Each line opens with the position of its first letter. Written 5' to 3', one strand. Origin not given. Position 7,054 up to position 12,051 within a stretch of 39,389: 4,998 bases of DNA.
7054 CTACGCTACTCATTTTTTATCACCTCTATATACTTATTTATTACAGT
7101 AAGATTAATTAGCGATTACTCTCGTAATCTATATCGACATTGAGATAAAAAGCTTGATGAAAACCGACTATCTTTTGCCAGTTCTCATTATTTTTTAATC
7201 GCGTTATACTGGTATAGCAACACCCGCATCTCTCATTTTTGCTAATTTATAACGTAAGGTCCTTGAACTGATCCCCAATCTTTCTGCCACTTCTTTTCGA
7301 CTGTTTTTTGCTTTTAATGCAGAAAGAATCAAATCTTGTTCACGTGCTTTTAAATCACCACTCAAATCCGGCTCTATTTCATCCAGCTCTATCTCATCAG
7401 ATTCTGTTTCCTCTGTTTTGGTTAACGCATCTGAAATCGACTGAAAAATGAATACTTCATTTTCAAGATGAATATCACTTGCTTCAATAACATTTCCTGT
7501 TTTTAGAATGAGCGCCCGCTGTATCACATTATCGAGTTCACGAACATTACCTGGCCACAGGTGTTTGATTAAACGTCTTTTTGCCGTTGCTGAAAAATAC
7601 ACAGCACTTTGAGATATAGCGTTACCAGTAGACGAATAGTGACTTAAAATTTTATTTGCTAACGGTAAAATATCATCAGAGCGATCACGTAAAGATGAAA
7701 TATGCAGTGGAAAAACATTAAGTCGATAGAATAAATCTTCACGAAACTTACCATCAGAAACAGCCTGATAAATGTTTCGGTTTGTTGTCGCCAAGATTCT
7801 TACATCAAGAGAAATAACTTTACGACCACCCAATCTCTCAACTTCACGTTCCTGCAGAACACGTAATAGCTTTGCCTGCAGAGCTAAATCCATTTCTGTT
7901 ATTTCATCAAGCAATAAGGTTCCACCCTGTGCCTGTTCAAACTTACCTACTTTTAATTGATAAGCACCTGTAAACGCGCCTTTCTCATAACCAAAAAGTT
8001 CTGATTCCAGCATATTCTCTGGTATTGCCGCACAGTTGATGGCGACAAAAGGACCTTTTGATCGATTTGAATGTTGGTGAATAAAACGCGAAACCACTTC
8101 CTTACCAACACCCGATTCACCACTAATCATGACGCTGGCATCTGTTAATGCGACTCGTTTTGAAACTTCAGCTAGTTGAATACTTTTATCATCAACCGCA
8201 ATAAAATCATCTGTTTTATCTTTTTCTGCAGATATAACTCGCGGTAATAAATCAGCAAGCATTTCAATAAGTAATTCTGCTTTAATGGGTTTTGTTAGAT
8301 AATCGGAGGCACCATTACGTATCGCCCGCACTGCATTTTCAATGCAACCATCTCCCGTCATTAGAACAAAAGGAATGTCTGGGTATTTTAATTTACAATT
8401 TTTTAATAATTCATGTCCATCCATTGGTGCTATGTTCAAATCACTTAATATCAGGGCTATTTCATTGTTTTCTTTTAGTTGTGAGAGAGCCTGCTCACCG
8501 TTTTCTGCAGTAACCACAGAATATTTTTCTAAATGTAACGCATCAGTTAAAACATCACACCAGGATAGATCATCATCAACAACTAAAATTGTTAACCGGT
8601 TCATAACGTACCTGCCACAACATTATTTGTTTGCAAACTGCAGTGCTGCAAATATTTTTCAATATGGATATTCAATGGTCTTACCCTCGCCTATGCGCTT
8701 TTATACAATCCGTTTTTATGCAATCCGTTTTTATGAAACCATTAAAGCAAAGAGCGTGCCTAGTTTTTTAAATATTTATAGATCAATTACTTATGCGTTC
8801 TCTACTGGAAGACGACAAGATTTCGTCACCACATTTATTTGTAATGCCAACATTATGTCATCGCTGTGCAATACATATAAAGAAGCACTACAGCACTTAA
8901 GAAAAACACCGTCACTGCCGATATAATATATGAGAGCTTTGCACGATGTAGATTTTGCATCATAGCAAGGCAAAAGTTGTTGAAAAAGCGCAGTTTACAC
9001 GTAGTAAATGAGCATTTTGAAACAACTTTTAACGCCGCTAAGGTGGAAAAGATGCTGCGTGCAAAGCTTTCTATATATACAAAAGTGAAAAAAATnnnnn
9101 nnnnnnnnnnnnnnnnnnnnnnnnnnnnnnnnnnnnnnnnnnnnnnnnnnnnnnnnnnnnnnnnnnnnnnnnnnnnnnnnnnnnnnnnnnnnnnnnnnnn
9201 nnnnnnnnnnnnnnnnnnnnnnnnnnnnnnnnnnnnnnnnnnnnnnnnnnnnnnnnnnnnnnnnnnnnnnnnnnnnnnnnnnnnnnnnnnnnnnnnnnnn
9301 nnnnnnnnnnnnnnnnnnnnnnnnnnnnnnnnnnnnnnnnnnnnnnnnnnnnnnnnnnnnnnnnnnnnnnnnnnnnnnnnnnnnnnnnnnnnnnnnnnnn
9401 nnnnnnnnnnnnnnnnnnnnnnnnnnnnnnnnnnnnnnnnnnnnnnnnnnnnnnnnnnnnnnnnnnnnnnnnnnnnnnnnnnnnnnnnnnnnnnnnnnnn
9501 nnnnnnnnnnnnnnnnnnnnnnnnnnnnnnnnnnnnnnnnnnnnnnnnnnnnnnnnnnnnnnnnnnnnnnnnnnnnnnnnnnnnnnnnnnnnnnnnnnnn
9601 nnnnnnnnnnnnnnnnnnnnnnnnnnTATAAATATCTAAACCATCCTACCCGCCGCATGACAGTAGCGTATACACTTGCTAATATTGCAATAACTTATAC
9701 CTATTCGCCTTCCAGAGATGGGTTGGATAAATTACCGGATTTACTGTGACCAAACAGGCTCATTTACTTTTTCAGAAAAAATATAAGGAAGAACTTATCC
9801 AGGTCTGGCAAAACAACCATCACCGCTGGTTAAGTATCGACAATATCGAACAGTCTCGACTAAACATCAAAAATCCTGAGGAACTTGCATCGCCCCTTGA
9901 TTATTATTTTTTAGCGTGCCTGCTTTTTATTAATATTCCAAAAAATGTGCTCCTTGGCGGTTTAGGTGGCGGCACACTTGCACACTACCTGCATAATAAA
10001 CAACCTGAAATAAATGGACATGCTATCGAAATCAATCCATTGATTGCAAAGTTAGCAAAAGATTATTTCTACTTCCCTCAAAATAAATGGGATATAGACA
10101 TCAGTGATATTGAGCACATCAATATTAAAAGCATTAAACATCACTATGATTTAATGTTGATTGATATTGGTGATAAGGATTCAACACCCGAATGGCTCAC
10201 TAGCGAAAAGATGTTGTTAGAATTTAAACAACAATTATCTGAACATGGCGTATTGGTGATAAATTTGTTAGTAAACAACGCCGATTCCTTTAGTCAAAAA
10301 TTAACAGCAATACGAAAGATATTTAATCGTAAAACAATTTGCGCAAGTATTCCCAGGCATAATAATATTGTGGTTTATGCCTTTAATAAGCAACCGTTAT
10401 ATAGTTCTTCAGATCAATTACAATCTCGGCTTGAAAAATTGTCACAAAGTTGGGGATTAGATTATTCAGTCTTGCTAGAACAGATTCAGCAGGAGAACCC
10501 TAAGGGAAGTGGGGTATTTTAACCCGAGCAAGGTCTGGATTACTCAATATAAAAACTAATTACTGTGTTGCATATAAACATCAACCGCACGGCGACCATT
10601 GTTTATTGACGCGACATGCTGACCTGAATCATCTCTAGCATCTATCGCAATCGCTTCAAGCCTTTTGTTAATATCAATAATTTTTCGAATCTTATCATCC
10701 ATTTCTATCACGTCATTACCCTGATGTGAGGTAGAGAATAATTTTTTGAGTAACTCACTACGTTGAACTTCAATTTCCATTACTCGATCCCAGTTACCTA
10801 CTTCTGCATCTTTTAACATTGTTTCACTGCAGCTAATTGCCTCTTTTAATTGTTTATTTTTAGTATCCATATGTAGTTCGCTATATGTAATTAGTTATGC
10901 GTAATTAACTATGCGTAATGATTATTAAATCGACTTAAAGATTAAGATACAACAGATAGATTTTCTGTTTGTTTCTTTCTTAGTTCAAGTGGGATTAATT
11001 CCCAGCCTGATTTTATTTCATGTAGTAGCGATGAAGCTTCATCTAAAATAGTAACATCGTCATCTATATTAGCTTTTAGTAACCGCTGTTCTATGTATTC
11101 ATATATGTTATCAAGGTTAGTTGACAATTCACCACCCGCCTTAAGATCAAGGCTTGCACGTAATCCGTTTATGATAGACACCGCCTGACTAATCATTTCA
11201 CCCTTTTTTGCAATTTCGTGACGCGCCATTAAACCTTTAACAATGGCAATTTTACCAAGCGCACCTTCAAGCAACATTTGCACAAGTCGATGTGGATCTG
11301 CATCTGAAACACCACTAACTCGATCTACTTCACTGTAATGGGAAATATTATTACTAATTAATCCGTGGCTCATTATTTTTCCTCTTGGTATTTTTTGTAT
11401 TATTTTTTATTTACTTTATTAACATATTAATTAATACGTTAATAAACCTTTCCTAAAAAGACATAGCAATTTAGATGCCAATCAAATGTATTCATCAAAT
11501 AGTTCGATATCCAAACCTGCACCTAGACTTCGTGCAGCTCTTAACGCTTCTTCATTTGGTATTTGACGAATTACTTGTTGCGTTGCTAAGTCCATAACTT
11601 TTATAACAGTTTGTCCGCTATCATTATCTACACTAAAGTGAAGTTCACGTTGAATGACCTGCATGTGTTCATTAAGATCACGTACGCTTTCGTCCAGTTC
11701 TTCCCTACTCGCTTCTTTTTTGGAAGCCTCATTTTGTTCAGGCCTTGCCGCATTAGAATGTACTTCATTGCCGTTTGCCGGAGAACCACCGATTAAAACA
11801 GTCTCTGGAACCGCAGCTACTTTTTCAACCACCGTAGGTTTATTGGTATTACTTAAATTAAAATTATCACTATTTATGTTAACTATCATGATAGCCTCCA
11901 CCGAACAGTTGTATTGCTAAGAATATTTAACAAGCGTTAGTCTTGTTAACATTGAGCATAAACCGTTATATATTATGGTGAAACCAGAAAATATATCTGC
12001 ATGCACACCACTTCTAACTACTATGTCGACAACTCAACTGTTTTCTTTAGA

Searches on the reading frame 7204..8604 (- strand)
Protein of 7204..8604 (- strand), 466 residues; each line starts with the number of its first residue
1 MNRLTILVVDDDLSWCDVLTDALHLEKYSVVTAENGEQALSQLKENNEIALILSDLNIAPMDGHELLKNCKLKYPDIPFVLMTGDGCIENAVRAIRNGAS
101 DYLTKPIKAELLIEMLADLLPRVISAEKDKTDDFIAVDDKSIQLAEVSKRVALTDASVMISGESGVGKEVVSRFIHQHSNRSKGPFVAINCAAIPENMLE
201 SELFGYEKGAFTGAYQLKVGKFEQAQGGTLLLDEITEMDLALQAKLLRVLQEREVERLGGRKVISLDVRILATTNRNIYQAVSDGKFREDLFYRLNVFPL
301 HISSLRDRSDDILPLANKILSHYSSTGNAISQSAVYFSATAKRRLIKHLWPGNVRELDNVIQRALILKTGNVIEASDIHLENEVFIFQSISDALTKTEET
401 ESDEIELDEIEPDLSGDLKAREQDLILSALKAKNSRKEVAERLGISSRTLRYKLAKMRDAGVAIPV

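Call 6: search_protein_families(library=pfam, proteins=[window:7204-8604:-], max_evalue=0.001)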
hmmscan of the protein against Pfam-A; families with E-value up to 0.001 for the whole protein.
window:7204-8604:- (466 aa): 9 families
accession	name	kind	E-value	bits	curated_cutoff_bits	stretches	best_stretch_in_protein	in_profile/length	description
PF00158.32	Sigma54_activat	-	1.4e-69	233.5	20.2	1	138-300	5-167/168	Sigma-54 interaction domain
PF00072.30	Response_reg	-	3.4e-23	82.4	30.2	1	6-116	1-110/111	Response regulator receiver domain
PF25601.1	AAA_lid_14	-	9.4e-18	64.3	27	1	306-379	1-71/87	AAA+ ATPase lid domain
PF14532.12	Sigma54_activ_2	-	9.8e-18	65.2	25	1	142-305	8-138/138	Sigma-54 interaction domain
PF02954.25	HTH_8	-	8.3e-08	32.3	22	1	421-456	5-41/42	Bacterial regulatory protein, Fis family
PF07728.20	AAA_5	-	7.8e-07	29.6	22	1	158-277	2-124/139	AAA domain (dynein-related subfamily)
PF12840.13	HTH_20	-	2.4e-05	24.7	27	1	426-462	9-47/51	Helix-turn-helix domain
PF07724.20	AAA_2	-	3e-05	24.6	27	1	156-279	4-128/166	AAA domain (Cdc48 subfamily)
PF13412.12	HTH_24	-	8e-05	22.6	21.9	1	432-462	16-46/48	Winged helix-turn-helix DNA-binding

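Call 16: search_protein_families(library=ncbifam, proteins=[window:7204-8604:-], max_evalue=0.01)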
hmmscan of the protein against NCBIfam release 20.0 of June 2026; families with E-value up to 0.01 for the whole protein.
window:7204-8604:- (466 aa): 117 families (the best 25 are shown)
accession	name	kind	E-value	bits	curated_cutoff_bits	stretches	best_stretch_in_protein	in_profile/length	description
NF050807.1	TransRegFlbDCaul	equivalog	4.3e-121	404.9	750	1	29-465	26-446/454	sigma-54-dependent transcriptional regulator FlbD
NF008469.0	PRK11361.1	equivalog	2.8e-114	382.4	714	1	5-456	6-453/461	acetoacetate metabolism transcriptional regulator AtoC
TIGR01818.1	ntrC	equivalog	4.2e-111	372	558.6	1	6-455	1-461/463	nitrogen regulation protein NR(I)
NF049963.1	RespRegFlgRCampy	domain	7.8e-107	357.8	750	1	6-383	3-382/429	fla regulon two-component system response regulator FlgR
TIGR02915.1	PEP_resp_reg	equivalog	2.9e-106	356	502.6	1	6-395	1-399/445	PEP-CTERM-box response regulator transcription factor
NF011695.0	PRK15115.1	equivalog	3.3e-100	335.9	763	1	5-377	8-377/445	two-component system response regulator GlrR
NF007689.0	PRK10365.1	equivalog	6.4e-100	335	760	1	3-455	5-440/441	sigma-54-dependent response regulator transcription factor ZraR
NF041946.1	LuxO_transreg_Vib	equivalog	1.5e-97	327.3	800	1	27-457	20-460/463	quorum-sensing sigma-54 dependent transcriptional regulator LuxO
TIGR01817.1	nifA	equivalog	6.6e-96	322.2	528.85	1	137-455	201-525/534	nif-specific transcriptional activator NifA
NF041552.1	TF_PrdR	equivalog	3.1e-94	316.4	795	1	124-456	259-575/577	sigma-54 dependent transcriptional regulator PrdR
NF051870.1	NAssimRespRegNtrX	equivalog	4.5e-92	309.3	600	1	5-383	3-384/452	nitrogen assimilation response regulator NtrX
NF003451.0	PRK05022.1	equivalog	5.9e-92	309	476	1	127-455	185-505/512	nitric oxide reductase transcriptional regulator NorR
NF008176.1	PRK10923.1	equivalog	1.4e-89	300.8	620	1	1-455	1-464/469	nitrogen regulation protein NR(I)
NF038308.1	RNA_repair_RtcR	equivalog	1e-83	282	650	1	143-451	191-505/530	RNA repair transcriptional activator RtcR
TIGR02329.1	propionate_PrpR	equivalog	1.5e-81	274.7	499.2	1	129-454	209-524/526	propionate catabolism operon regulatory protein PrpR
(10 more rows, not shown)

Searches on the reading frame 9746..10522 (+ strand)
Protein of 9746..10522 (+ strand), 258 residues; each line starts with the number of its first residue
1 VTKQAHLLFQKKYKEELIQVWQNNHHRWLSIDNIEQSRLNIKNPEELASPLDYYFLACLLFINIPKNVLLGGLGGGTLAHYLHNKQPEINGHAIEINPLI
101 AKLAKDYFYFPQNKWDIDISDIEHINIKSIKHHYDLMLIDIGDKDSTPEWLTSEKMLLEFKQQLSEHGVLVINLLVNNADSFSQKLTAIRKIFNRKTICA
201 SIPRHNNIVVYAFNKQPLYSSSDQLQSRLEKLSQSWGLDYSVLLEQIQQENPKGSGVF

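Call 6: search_protein_families(library=pfam, proteins=[window:9746-10522:+], max_evalue=0.001)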
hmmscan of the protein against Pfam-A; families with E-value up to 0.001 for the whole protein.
window:9746-10522:+ (258 aa): 0 families

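Call 16: search_protein_families(library=ncbifam, proteins=[window:9746-10522:+], max_evalue=0.01)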
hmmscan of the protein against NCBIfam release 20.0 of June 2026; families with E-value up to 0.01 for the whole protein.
window:9746-10522:+ (258 aa): 4 families
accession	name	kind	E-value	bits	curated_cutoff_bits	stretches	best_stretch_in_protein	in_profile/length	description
NF003380.0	PRK04457.1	equivalog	8.7e-43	146.2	304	1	16-254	20-259/265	polyamine aminopropyltransferase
NF037959.1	MFS_SpdSyn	subfamily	6.8e-08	31.7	40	1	73-181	282-391/480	fused MFS/spermidine synthase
NF002010.0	PRK00811.1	equivalog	3.2e-05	23.3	260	1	62-216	76-239/287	polyamine aminopropyltransferase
TIGR00417.1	speE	equivalog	0.00055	19.3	249.55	1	64-204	72-219/271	spermidine synthase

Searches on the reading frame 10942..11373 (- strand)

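Call 6: search_protein_families(library=pfam, proteins=[window:10942-11373:-], max_evalue=0.001)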
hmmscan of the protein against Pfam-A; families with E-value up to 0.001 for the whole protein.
window:10942-11373:- (143 aa): 1 family
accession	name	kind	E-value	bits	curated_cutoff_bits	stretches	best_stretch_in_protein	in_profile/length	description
PF02561.19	FliS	-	2e-34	118.8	26.7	1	13-126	4-113/115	Flagellar protein FliS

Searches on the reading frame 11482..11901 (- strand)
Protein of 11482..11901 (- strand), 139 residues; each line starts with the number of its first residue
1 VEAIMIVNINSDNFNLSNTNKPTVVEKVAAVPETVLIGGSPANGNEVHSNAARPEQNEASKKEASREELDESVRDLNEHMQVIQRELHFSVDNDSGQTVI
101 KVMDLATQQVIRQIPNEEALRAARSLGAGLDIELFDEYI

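Call 6: search_protein_families(library=pfam, proteins=[window:11482-11901:-], max_evalue=0.001)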
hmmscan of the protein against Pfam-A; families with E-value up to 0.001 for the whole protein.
window:11482-11901:- (139 aa): 1 family
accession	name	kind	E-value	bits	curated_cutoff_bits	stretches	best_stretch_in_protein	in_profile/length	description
PF03646.20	FlaG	-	1e-21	77.4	23.8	1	43-126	8-91/101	FlaG protein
